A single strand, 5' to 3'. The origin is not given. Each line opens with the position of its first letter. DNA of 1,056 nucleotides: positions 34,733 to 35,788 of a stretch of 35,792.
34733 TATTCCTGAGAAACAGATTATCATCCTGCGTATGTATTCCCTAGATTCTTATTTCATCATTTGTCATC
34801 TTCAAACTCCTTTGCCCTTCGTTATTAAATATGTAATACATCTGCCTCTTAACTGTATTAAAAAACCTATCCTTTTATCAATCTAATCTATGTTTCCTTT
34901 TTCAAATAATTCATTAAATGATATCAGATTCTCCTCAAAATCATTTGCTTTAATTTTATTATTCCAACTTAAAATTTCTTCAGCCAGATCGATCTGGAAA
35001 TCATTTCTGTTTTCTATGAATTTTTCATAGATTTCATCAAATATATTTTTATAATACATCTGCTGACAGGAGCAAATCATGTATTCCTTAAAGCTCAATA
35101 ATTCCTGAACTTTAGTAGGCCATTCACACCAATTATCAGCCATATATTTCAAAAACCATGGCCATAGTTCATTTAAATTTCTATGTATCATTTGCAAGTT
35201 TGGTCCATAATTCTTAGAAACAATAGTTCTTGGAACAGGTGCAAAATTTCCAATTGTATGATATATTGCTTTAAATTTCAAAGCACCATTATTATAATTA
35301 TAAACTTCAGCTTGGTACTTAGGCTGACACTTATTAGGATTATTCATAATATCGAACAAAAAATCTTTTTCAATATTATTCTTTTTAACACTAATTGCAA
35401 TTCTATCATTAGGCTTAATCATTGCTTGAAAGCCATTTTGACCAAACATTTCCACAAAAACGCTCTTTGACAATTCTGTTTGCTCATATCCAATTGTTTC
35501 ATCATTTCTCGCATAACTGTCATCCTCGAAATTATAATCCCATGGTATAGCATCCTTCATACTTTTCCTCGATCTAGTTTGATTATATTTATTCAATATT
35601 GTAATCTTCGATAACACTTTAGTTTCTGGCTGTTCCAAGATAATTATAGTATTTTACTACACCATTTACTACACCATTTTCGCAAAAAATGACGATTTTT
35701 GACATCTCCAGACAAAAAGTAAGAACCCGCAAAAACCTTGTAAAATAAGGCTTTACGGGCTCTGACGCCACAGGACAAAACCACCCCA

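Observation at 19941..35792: Mosaic direct repeat present three times, each at the upstream head of a gene module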

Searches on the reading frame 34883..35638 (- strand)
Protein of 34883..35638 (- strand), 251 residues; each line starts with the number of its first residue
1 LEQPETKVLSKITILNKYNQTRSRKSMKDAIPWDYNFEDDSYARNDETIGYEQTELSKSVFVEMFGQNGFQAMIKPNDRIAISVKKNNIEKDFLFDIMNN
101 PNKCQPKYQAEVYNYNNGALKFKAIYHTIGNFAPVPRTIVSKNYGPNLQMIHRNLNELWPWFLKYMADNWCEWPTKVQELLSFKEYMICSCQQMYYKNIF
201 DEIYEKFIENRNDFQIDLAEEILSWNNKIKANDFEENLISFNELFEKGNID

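Call 7: search_protein_families(library=pfam, proteins=[window:34883-35638:-], max_evalue=0.01)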
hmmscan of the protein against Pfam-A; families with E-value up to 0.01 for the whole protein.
window:34883-35638:- (251 aa): 0 families

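Call 23: find_encoding_contigs(protein=window:34883-35638:-, flank=10000, max_places=6)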
Protein window:34883-35638:- (251 aa): no gene with exactly this product is on record in the collection.
